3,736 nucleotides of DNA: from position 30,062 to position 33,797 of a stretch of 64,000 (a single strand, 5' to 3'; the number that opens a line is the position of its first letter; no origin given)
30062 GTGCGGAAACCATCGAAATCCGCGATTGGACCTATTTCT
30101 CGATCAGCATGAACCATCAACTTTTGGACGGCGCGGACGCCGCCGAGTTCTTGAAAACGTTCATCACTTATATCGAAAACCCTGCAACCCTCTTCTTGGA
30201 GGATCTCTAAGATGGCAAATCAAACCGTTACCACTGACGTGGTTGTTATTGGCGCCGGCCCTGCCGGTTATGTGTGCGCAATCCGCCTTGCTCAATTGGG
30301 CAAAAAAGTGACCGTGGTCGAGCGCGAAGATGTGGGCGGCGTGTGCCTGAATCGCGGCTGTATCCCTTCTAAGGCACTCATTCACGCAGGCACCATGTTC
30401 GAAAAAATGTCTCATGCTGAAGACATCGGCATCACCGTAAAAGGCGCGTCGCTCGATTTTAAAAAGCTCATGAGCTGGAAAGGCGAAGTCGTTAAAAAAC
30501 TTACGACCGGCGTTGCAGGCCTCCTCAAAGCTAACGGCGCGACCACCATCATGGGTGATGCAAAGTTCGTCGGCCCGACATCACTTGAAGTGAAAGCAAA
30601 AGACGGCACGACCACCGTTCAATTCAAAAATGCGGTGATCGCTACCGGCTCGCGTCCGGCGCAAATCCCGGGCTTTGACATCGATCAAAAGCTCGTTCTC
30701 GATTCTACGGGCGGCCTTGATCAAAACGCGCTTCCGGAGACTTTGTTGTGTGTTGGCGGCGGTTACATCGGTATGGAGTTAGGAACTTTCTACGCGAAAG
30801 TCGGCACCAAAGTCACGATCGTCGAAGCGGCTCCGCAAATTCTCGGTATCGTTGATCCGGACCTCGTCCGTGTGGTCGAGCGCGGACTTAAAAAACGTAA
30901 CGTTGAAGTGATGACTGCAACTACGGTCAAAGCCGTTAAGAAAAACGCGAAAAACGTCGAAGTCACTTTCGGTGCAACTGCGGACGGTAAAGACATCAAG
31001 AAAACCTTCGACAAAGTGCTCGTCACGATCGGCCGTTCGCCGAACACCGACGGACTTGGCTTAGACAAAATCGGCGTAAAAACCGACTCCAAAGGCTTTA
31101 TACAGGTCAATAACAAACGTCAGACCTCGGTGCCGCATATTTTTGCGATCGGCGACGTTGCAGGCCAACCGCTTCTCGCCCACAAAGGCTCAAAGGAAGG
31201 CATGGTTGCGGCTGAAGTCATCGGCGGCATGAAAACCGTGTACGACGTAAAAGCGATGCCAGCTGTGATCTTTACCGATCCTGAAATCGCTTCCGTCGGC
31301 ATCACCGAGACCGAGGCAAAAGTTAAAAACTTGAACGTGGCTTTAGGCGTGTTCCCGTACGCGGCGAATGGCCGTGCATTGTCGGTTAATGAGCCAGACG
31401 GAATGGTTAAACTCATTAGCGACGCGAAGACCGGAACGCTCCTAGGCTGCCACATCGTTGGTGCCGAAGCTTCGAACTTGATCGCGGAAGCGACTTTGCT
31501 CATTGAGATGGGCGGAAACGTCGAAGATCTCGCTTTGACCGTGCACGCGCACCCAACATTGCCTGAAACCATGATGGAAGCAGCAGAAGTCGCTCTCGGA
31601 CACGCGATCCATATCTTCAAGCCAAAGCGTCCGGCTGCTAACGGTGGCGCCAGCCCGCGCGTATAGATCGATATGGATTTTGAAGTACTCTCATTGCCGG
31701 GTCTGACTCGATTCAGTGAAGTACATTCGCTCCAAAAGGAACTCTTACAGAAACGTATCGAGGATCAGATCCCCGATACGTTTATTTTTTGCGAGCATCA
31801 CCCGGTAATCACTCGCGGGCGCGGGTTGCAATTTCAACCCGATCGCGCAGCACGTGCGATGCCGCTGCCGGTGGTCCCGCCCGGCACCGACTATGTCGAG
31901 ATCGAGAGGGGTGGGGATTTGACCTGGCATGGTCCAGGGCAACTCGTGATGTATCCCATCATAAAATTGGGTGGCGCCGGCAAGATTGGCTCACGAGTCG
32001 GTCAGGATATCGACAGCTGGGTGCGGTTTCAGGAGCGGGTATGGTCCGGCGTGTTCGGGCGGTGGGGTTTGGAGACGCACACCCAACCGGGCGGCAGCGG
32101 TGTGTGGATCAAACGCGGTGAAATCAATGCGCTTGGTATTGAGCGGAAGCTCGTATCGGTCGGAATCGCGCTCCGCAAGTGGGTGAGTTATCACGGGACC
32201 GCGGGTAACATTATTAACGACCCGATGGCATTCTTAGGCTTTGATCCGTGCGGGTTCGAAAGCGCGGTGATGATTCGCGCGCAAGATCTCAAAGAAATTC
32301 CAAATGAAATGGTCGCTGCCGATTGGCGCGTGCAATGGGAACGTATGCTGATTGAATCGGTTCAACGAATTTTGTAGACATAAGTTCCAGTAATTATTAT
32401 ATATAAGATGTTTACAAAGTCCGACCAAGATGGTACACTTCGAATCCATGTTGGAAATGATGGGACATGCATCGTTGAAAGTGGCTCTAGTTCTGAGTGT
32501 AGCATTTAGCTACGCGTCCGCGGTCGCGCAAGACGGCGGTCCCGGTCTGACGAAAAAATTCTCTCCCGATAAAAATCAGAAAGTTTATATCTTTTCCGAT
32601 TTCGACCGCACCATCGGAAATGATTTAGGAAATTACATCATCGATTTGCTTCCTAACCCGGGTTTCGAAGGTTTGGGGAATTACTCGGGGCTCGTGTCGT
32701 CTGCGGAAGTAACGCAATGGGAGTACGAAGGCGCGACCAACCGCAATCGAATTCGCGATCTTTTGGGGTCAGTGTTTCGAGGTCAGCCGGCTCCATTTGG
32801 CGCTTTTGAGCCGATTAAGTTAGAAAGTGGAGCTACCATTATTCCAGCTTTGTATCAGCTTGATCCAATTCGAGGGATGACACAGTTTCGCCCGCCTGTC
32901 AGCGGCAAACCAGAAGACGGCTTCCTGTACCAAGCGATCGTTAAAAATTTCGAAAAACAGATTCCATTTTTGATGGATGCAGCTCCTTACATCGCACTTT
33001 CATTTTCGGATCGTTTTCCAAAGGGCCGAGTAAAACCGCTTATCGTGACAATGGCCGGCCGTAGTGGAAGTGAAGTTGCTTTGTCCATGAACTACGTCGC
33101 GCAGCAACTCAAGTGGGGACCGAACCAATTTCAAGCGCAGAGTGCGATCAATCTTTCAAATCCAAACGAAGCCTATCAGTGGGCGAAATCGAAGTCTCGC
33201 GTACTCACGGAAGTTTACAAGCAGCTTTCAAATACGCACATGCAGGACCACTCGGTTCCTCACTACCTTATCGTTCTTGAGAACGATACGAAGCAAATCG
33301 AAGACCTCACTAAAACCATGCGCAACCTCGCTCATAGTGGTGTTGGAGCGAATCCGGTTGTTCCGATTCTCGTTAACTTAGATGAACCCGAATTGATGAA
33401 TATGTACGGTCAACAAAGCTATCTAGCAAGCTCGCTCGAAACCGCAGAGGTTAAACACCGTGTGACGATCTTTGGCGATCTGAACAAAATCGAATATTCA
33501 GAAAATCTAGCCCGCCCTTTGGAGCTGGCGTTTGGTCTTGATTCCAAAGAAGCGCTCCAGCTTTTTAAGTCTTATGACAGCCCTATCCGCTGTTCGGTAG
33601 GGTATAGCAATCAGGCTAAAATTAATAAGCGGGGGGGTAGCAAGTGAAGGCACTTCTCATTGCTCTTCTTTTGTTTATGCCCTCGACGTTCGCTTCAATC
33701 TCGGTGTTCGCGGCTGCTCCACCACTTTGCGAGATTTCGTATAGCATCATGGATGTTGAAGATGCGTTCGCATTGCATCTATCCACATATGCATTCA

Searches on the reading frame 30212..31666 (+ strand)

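Call 5: search_protein_families(library=pfam, proteins=[window:30212-31666:+], max_evalue=0.01)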
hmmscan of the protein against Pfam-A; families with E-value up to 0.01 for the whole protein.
window:30212-31666:+ (484 aa): 19 families
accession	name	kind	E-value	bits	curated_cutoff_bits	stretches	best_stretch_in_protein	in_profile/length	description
PF07992.20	Pyr_redox_2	-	2e-72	244.5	26.1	1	9-330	2-291/291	Pyridine nucleotide-disulphide oxidoreductase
PF02852.28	Pyr_redox_dim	-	3e-36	124.4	25.3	1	349-458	1-110/110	Pyridine nucleotide-disulphide oxidoreductase, dimerisation domain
PF00070.33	Pyr_redox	-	8.6e-27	93.9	22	2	178-253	2-79/82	Pyridine nucleotide-disulphide oxidoreductase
PF13738.12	Pyr_redox_3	-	1.6e-14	54.3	30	2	127-314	116-305/305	Pyridine nucleotide-disulphide oxidoreductase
PF13450.12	NAD_binding_8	-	1.6e-10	41.5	21.9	1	12-45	1-35/68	NAD(P)-binding Rossmann-like domain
PF01134.28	GIDA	-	1.3e-09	38.1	22.1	1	9-98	1-89/391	Glucose inhibited division protein A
PF00890.30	FAD_binding_2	-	2.8e-09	37.1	20.4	1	9-41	1-33/414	FAD binding domain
PF03721.20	UDPG_MGDP_dh_N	-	4.2e-08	33.4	27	1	179-253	4-81/187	UDP-glucose/GDP-mannose dehydrogenase family, NAD binding domain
PF01266.30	DAO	-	4.4e-08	33.5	27.9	1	9-42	1-35/353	FAD dependent oxidoreductase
PF03486.20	HI0933_like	-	1.1e-07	32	50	1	9-40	2-33/244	HI0933-like protein Rossmann domain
PF01494.25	FAD_binding_3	-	1.6e-07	31.3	22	1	8-40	2-34/349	FAD binding domain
PF12831.13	FAD_oxidored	-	1e-06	28.7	27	1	9-44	1-37/416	FAD dependent oxidoreductase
PF01946.23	Thi4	-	3.7e-05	23.5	26.2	1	5-43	15-55/235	Thi4 family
PF04820.20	Trp_halogenase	-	8.1e-05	22.1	21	1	9-59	1-55/458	Tryptophan halogenase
PF05834.18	Lycopene_cycl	-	0.0012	18.4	23.4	1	9-38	1-32/380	Lycopene cyclase protein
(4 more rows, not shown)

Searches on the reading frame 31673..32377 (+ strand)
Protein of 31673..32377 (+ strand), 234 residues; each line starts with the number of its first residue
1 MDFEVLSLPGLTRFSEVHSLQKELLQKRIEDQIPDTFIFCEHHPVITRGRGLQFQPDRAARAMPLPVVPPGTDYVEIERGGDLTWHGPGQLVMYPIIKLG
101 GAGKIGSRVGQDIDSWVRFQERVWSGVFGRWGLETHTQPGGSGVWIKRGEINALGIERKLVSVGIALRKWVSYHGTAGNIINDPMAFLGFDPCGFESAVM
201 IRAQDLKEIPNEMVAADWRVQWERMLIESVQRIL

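Call 30: search_protein_families(library=pfam, proteins=[window:31673-32377:+], max_evalue=0.0001)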
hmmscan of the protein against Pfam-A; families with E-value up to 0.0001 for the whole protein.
window:31673-32377:+ (234 aa): 1 family
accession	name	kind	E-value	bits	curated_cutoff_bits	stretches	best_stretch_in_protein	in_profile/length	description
PF21948.1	LplA-B_cat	-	1.1e-18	68.4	27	1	18-197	6-173/200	Lipoyl protein ligase A/B catalytic domain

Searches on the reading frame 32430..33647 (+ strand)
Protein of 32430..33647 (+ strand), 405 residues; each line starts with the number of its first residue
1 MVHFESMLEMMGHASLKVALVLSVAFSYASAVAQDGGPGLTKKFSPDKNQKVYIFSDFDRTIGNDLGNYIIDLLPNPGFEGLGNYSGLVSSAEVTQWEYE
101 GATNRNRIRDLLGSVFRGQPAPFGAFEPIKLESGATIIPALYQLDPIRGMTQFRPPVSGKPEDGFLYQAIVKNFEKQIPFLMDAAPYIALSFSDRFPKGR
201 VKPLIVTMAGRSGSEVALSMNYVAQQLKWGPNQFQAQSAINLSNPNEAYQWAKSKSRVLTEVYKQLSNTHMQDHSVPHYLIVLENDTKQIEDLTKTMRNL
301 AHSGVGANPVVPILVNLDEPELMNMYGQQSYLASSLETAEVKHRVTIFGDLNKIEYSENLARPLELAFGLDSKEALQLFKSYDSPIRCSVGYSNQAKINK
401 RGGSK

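Call 30: search_protein_families(library=pfam, proteins=[window:32430-33647:+], max_evalue=0.0001)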
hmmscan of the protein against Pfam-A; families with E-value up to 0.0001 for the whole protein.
window:32430-33647:+ (405 aa): 0 families

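Call 76: search_protein_families(library=padloc, proteins=[window:32430-33647:+], max_evalue=0.01)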
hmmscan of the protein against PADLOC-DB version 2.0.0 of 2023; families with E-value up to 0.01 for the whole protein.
window:32430-33647:+ (405 aa): 0 families

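Call 77: search_protein_families(library=ncbifam, proteins=[window:32430-33647:+], max_evalue=0.01)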
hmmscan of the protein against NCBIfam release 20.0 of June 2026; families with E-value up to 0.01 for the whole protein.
window:32430-33647:+ (405 aa): 0 families
